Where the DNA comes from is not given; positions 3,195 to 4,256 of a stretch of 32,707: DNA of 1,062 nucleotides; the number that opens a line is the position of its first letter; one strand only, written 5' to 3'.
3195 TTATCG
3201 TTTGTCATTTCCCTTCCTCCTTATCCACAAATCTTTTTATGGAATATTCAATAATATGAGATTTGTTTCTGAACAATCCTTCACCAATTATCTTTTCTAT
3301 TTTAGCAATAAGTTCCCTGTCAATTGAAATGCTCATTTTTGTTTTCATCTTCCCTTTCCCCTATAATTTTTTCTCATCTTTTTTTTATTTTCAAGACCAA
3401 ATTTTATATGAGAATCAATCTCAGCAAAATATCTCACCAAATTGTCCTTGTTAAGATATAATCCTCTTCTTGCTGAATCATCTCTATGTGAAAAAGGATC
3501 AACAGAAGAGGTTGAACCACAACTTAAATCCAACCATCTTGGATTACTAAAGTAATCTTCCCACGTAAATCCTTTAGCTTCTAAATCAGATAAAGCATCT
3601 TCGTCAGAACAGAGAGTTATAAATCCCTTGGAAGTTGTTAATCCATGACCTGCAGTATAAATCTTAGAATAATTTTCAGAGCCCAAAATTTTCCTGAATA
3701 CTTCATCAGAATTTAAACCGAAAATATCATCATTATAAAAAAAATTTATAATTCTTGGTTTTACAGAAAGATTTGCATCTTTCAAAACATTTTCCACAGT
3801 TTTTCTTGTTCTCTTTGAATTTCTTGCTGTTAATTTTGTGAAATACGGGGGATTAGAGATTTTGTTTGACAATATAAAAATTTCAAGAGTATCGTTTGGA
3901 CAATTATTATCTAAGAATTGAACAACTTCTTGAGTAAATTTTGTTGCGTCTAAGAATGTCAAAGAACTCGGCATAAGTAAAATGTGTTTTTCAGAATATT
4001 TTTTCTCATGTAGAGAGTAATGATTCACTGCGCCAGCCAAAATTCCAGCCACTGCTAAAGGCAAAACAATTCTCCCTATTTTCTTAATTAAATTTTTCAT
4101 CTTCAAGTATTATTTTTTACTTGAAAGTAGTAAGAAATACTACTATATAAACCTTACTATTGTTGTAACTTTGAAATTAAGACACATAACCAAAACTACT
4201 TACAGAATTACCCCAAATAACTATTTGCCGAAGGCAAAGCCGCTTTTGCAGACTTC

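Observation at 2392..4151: Tightly coupled five-gene operon: exported caspase-like protein, RHH, stand-alone receiver, Zn-ribbon and a 74-aa protein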

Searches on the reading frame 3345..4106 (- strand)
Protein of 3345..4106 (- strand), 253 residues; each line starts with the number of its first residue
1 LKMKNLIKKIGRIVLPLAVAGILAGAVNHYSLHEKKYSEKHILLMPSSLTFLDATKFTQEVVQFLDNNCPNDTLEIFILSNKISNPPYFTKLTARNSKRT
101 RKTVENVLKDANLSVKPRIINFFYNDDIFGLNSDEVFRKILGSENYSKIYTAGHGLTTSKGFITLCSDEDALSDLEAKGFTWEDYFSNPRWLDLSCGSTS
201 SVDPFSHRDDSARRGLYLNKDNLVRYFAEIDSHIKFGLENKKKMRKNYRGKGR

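Call 4: search_protein_families(library=pfam, proteins=[window:3345-4106:-], max_evalue=1)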
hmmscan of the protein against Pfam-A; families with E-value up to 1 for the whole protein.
window:3345-4106:- (253 aa): 1 family
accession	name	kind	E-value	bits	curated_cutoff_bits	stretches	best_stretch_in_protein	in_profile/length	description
PF20303.3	YLATT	-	0.28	11.5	26.7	1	13-41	5-33/107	YEATS-Like-Associating Three TM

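Call 5: search_protein_families(library=ncbifam, proteins=[window:3345-4106:-], max_evalue=1)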
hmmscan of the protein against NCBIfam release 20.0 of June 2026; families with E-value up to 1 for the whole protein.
window:3345-4106:- (253 aa): 1 family
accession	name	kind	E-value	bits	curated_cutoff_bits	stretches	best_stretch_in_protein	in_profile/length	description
TIGR04429.1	Phr_nterm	subfamily_domain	0.094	13.2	25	1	7-29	1-23/28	Phr family secreted Rap phosphatase inhibitor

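Call 7: list_cluster_members(proteins=[window:3345-4106:-, window:3345-4100:-, window:3205-3348:-, window:2813-3208:-, window:2619-2816:-, window:2392-2616:-])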
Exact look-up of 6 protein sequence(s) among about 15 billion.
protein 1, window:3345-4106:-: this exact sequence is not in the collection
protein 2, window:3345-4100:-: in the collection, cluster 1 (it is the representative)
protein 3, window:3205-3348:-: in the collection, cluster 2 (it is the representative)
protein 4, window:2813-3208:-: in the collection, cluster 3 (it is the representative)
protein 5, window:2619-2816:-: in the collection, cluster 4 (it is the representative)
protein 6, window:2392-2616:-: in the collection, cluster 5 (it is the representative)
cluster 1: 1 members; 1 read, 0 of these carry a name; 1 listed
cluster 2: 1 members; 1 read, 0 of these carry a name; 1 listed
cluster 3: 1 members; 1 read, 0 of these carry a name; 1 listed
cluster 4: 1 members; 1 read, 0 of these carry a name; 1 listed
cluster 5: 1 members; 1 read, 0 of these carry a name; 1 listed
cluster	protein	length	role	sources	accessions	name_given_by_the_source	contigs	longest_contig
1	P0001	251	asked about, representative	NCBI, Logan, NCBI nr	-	-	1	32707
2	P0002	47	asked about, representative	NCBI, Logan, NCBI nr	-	-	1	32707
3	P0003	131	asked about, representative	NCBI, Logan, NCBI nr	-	-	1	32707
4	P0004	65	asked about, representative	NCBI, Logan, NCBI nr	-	-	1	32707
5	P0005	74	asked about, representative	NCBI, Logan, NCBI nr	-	-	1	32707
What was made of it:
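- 3205..3348 (-): RHH47 is a bare ribbon-helix-helix domain of 47 aa, start-stop coupled (ATGA) to p251 and to REC. It is probably a small DNA-binding repressor. It is a singleton cluster (call 7).
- Each of the five proteins is a singleton at 90% identity (call 7), so conservation of the set over short evolutionary distances cannot be excluded.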

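Call 8: find_homologous_proteins(query=window:3345-4100:-, max_evalue=0.01)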
Query window:3345-4100:- (251 aa): 1 proteins with E <= 0.01 among 629 candidates.
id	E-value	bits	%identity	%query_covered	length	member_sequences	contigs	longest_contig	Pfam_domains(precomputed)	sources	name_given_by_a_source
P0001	2.5e-165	566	100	100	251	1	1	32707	-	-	-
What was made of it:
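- Tried and rejected: It found only the query itself (call 8).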

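Call 11: search_solved_structures(query=window:3345-4100:-, max_evalue=10)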
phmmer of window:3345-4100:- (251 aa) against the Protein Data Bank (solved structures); distinct sequences matched with E-value up to 10: 7.
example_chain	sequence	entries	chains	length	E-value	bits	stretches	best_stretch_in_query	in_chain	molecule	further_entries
4ogd_A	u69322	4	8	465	0.15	14.6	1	108-180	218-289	Succinate-semialdehyde dehydrogenase | Succinic semialdehyde dehydrogenase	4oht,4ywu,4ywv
2r0x_A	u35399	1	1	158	1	11.9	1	162-203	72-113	Possible flavin reductase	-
8p03_I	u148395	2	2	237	1.1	11.7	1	92-147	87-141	40S ribosomal protein S6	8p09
9h6y_I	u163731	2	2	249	1.2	11.6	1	92-147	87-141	Small ribosomal subunit protein eS6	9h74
5hax_A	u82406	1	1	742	1.2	11.6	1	183-243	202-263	Nucleoporin NUP170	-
7oyc_G2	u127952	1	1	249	1.2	11.6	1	92-147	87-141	40S ribosomal protein S6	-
7oya_G2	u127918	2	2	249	1.4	11.5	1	92-147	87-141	40S ribosomal protein S6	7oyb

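Call 12: find_encoding_contigs(protein=P0003, flank=10000, max_places=5)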
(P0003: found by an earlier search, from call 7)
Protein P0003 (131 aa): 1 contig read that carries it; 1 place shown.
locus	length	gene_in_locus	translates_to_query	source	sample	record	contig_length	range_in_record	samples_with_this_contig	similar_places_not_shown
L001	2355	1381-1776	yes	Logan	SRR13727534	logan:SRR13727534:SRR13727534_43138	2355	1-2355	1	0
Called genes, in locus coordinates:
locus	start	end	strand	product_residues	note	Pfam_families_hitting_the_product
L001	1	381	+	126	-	?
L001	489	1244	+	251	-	-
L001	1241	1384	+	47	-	-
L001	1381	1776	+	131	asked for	PF00072:Response_reg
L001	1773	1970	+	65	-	-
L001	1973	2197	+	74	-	-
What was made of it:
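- Checked: Public gene calls use the 251-aa ATG form (call 7, call 12).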

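Call 13: find_homologous_proteins(query=P0003, max_evalue=0.00001)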
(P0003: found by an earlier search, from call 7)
Query P0003 (131 aa): 6 proteins with E <= 0.00001 among 22 candidates.
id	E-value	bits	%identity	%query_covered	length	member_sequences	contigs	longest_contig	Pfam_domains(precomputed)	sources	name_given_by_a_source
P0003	1.0e-79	282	100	100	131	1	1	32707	PF00072.31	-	-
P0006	1.1e-29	121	52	93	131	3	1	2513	PF00072.31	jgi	-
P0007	1.6e-27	114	52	93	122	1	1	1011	PF00072.31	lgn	-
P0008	6.6e-25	105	49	95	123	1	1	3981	PF00072.31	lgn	-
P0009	1.0e-21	95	44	92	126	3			PF00072.31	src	-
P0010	1.9e-21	94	46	91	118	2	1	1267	PF00072.31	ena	-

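Call 14: find_encoding_contigs(protein=P0006, flank=10000)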
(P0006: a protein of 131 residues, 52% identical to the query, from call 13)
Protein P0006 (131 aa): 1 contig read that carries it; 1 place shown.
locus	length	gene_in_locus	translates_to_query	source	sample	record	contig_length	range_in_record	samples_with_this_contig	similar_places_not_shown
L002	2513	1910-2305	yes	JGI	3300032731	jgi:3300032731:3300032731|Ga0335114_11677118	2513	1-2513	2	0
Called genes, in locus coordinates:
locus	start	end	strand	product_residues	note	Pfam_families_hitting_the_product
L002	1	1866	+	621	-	PF00910:RNA_helicase (faint), PF01057:Parvo_NS1 (faint), PF05496:RuvB_N (weak), PF00004:AAA, PF07724:AAA_2 (weak), PF17862:AAA_lid_3, PF00004:AAA, PF17862:AAA_lid_3, +23 more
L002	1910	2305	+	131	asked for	PF00072:Response_reg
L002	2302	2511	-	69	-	?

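Call 15: find_encoding_contigs(protein=P0008, flank=10000)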
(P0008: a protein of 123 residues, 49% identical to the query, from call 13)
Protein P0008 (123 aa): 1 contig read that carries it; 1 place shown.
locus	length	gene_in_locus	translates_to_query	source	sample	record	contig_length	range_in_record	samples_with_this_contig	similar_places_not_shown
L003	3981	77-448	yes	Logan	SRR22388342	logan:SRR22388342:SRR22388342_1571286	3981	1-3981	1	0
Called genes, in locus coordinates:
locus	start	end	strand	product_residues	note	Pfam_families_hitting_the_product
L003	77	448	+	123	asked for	PF00072:Response_reg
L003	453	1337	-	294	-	PF00557:Peptidase_M24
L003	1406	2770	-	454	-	-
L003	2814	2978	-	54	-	-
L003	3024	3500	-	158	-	PF13636:Methyltranf_PUA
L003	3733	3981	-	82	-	?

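Call 16: find_encoding_contigs(protein=P0007, flank=10000)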
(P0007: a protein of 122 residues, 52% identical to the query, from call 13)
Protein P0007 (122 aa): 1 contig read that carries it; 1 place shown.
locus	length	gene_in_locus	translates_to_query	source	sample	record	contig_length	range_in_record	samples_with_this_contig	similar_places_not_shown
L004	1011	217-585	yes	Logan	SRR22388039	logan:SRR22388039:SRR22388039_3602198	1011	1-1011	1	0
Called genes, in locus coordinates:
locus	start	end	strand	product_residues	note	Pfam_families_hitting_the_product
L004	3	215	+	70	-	?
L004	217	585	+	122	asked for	PF00072:Response_reg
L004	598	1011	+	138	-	?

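Call 17: find_encoding_contigs(protein=P0010, flank=10000)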
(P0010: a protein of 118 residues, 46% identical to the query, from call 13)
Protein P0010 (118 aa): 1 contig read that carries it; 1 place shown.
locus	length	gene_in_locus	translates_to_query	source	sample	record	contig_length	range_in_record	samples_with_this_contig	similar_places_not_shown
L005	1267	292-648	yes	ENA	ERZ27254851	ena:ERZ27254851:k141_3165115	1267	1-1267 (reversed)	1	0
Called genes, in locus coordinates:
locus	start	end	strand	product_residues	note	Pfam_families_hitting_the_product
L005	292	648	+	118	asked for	PF00072:Response_reg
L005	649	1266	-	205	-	?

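Call 18: find_encoding_contigs(protein=P0009, flank=10000)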
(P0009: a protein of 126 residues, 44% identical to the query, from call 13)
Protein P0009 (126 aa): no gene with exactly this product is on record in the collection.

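Call 20: predict_structure(protein=window:3345-4100:-)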
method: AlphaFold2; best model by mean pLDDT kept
length: 251 residues; sequences in the alignment: 1
mean_pLDDT: 39.2   pTM: 0.24
mean pLDDT of the five models: 39.2, 34.8, 33.2, 33.0, 32.1
residues with pLDDT >= 90: 0; 70-90: 7; 50-70: 25; < 50: 219
segments of 3 or more residues with pLDDT < 50: 23-236
pLDDT, mean of each block of 10 residues (from residue 1): 69 67 42 29 25 45 43 39 36 43 43 36 34 43 35 30 36 38 33 24 29 29 35 44 54 39
secondary structure, 60 per line:
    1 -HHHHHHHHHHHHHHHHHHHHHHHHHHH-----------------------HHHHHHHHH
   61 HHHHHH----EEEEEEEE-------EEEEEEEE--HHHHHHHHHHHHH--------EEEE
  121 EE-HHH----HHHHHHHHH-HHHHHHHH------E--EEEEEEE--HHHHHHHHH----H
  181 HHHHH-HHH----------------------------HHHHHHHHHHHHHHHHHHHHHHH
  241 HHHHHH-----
elements in order: H2-28 H52-66 E71-78 E86-93 H96-108 E117-122 H131-139 H141-148 E158-164 H167-175 H180-185 H218-246
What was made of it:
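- Tried and rejected: It failed with pLDDT 39 (call 20).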

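Call 25: search_protein_representatives(protein=window:3345-4100:-)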
Query: 251 residues. Proteins with E-value up to 0.001 (for the whole library): 11; up to 1e-10: 6; up to 1e-30: 1. The best 11 are listed.
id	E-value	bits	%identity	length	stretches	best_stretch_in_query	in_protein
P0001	8.0e-166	565.6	100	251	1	1-251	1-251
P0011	6.5e-23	97.7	38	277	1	37-247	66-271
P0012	1.8e-21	93.0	36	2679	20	43-73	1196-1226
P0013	1.9e-17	79.8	33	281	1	36-246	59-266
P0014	4.0e-12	62.3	34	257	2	113-248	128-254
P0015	1.3e-11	60.6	39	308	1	146-249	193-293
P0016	1.1e-08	51.1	32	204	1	110-247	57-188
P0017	8.8e-07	44.9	41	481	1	141-225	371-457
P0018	2.1e-05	40.4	43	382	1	130-236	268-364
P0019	2.5e-04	36.8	43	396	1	142-205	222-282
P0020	5.5e-04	35.7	30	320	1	14-209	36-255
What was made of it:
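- Tried and rejected: The exhaustive HMMER search was needed to find relatives (call 25).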

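Call 28: search_protein_families(library=pfam, proteins=[P0011, P0012, P0013, P0014, P0015, P0016, P0017, P0018, P0019, P0020], max_evalue=0.1)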
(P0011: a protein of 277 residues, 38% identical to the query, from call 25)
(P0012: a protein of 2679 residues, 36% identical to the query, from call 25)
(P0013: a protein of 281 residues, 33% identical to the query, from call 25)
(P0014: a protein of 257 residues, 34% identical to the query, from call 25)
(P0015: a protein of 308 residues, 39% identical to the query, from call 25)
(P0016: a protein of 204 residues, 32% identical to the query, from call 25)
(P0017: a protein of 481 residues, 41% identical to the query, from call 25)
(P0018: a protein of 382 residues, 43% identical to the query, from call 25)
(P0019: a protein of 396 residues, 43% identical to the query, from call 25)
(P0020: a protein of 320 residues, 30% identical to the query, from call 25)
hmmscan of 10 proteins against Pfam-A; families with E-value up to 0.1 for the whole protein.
P0011 (277 aa): 0 families

P0012 (2679 aa): 4 families
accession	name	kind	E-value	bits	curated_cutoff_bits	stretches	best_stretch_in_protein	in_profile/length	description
PF21689.3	TorS_sensor_domain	-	4.3e-19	69.5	27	0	1079-1174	25-120/275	Sensor protein TorS, sensor domain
PF12144.13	Med12-PQL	-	8.3e-19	68.6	25.3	0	96-166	4-82/209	Eukaryotic Mediator 12 catenin-binding domain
PF24294.1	Chromo_PTM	-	7.5e-12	45.5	27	0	32-52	40-60/75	Membrane-bound transcription factor PTM, chromo domain-like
PF10097.14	DUF2335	-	0.00036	20.8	25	0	274-297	27-50/50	Predicted membrane protein (DUF2335)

P0013 (281 aa): 0 families

P0014 (257 aa): 0 families

P0015 (308 aa): 0 families

P0016 (204 aa): 0 families

P0017 (481 aa): 0 families

P0018 (382 aa): 1 family
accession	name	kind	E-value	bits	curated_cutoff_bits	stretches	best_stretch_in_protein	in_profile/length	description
PF23789.1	Pre_tape_measure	-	0.042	14.1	27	0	185-224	21-60/149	Pre-tape measure protein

P0019 (396 aa): 0 families

P0020 (320 aa): 1 family
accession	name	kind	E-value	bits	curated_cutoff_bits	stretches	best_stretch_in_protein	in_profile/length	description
PF25502.1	DUF7915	-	0.025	15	27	1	104-174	27-94/150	Domain of unknown function (DUF7915)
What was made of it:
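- Closest known: C-terminal toxin. Different: The domain matches no Tox or Ntox Pfam family (call 28).
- Closest known: Clan CD cysteine peptidases. Different: No Peptidase_C14 or other clan CD profile hit appeared at E up to 1 (calls 4, 28).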

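Call 30: search_protein_families(library=ncbifam, proteins=[P0011, P0013, P0014, P0015, P0016, P0017, P0018, P0019, P0020], max_evalue=0.1)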
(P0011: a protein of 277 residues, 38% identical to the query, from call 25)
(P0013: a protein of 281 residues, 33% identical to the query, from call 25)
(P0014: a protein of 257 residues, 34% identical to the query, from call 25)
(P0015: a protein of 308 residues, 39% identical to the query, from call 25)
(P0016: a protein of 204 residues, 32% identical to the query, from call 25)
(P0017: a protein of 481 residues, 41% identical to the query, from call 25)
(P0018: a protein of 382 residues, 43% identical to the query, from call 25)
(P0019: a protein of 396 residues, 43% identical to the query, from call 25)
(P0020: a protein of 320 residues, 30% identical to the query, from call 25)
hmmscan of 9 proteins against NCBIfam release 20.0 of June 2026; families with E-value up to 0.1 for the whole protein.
P0011 (277 aa): 1 family
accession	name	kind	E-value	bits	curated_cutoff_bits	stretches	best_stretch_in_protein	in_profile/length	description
NF010492.0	PRK13912.1-3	equivalog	0.041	13.4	297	1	15-99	49-130/178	nuclease NucT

P0013 (281 aa): 0 families

P0014 (257 aa): 0 families

P0015 (308 aa): 0 families

P0016 (204 aa): 0 families

P0017 (481 aa): 2 families
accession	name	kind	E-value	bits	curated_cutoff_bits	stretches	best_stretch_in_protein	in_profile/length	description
TIGR03696.1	Rhs_assc_core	domain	6e-19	68.3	32.5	1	175-249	1-75/76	RHS repeat-associated core domain-containing protein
NF041261.1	RHS_core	equivalog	4e-05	21.6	2000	1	167-249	1176-1260/1261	RHS element core protein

P0018 (382 aa): 2 families
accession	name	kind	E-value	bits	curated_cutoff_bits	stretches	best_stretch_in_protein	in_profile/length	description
TIGR03696.1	Rhs_assc_core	domain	1.9e-18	66.7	32.5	1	89-155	3-75/76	RHS repeat-associated core domain-containing protein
NF041261.1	RHS_core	equivalog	0.0042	14.9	2000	1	105-153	1207-1258/1261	RHS element core protein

P0019 (396 aa): 2 families
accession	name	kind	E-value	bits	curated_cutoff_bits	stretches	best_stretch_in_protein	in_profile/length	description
TIGR03696.1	Rhs_assc_core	domain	4.3e-21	75.2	32.5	1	89-156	3-76/76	RHS repeat-associated core domain-containing protein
NF041261.1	RHS_core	equivalog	0.0053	14.6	2000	1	106-155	1208-1260/1261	RHS element core protein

P0020 (320 aa): 1 family
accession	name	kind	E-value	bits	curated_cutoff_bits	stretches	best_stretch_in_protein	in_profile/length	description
TIGR00629.1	uvde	equivalog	0.059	12.8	124.45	1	85-140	147-202/312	UV DNA damage repair endonuclease UvsE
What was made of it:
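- On RHS/YD polymorphic toxin system: This is met in homologues P0017, P0018 and P0019 (TIGR03696 at 67-75 bits against a cutoff of 32.5, call 30).
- Closest known: C-terminal toxin. Same: In P0017-19 the p251-type domain begins right after the RHS-associated core, which matches TIGR03696 above its cutoff (call 30).
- RHS-core fusions are shown in call 30. The p251-type domain directly follows the RHS-associated core (DPxG end) in P0017, P0018 and P0019 (call 30).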

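Call 35: find_homologous_proteins(query=A3, max_evalue=0.01)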
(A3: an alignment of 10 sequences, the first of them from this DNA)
Query A3 (10 sequences) (218 aa, profile of the alignment): 5 proteins with E <= 0.01 among 2411 candidates.
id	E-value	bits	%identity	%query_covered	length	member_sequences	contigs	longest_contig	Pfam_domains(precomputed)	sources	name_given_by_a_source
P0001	8.3e-65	237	100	100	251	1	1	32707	-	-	-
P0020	3.1e-56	209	25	98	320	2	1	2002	-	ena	-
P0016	1.3e-49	187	29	63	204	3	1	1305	-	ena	-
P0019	5.1e-31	126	41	29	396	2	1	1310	-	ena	-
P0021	2.6e-20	91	38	40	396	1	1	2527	-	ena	-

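Call 36: search_solved_structures(query=A3, max_evalue=10, show_alignments=3)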
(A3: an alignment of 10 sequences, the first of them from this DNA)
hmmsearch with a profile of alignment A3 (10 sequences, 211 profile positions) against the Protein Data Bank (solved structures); distinct sequences matched with E-value up to 10: 1.
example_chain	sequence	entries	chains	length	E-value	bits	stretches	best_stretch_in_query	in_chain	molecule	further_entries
6emw_A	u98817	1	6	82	1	12.6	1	15-70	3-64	ATP-dependent Clp protease ATP-binding subunit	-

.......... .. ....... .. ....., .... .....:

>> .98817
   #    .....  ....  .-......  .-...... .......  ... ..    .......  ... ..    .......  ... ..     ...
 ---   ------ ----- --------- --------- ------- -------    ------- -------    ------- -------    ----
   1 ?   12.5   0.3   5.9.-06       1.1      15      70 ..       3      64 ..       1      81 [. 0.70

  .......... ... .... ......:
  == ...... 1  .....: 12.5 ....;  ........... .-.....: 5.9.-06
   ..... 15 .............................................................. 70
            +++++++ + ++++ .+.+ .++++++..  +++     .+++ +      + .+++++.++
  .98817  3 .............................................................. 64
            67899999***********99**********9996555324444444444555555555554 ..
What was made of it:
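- Closest known: Clan CD cysteine peptidases. Different: No PDB sequence hit was found (calls 11, 36).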

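Call 38: find_encoding_contigs(protein=P0020, flank=10000)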
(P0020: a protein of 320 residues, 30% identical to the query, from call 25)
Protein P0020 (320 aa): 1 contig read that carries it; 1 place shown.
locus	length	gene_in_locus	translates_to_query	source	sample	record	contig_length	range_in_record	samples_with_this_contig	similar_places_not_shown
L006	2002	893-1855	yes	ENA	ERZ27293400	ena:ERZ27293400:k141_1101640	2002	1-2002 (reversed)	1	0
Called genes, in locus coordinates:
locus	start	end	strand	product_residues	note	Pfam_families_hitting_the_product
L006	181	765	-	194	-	-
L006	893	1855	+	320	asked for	-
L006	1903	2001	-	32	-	?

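Call 39: find_encoding_contigs(protein=P0021, flank=10000)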
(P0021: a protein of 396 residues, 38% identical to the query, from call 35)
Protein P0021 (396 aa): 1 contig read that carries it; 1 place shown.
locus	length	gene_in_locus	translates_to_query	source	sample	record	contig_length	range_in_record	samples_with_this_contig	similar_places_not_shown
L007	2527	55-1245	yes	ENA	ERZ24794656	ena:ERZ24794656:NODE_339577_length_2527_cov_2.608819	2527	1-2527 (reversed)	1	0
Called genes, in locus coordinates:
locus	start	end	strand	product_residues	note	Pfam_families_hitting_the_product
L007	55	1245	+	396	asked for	-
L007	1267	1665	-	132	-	PF08704:GCD14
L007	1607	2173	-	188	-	-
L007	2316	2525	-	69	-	?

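Call 40: find_encoding_contigs(protein=P0011, flank=10000)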
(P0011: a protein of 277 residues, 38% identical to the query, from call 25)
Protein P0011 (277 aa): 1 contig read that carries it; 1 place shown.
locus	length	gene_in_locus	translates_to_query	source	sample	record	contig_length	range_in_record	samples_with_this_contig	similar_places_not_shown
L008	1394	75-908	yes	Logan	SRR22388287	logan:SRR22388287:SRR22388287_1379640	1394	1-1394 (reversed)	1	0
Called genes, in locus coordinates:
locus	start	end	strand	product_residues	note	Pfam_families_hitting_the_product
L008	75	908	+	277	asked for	-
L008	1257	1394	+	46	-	?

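Call 41: find_encoding_contigs(protein=P0013, flank=10000)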
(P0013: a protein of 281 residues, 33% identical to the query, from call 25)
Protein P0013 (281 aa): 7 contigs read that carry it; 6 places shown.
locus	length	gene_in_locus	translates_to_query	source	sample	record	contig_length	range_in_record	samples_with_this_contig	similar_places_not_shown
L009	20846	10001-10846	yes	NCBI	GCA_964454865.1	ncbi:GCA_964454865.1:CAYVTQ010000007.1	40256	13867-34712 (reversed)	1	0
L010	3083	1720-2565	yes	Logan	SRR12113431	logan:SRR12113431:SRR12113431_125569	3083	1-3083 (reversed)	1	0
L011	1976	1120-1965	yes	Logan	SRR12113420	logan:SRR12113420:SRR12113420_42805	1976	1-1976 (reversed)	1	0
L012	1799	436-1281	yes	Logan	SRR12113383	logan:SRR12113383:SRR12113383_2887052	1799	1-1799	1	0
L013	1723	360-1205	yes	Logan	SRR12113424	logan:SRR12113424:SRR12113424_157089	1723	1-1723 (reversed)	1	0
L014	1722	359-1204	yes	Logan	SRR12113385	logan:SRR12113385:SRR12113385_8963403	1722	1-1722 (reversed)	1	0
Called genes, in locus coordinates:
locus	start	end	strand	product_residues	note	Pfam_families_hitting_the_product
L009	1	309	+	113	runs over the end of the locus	PF01849:NAC, PF19026:UBA_HYPK (weak)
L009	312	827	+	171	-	-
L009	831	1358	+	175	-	-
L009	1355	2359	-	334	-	PF13404:HTH_AsnC-type, PF13412:HTH_24, PF12802:MarR_2 (faint), PF13404:HTH_AsnC-type, PF13412:HTH_24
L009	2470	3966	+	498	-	-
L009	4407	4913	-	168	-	-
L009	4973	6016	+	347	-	PF00294:PfkB, PF08543:Phos_pyr_kin (weak)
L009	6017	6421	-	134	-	PF00355:Rieske, PF13806:Rieske_2, PF22543:Rieske_4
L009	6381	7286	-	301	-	-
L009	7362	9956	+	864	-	PF04851:ResIII (weak), PF00270:DEAD, PF00271:Helicase_C, PF22590:Cas3-like_C_2 (weak), PF19306:WHD_Lhr, PF08494:DEAD_assoc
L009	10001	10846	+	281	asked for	-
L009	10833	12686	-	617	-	PF01850:PIN, PF00437:T2SSE, PF00013:KH_1 (weak)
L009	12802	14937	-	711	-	PF01841:Transglut_core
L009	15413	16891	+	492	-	PF14010:PEPcase_2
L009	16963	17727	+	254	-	-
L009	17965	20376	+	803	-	PF01326:PPDK_N, PF00391:PEP-utilizers, PF02896:PEP-utilizers_C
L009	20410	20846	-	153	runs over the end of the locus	-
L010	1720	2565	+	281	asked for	-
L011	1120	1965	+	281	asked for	-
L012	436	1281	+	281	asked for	-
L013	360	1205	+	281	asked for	-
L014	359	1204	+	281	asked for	-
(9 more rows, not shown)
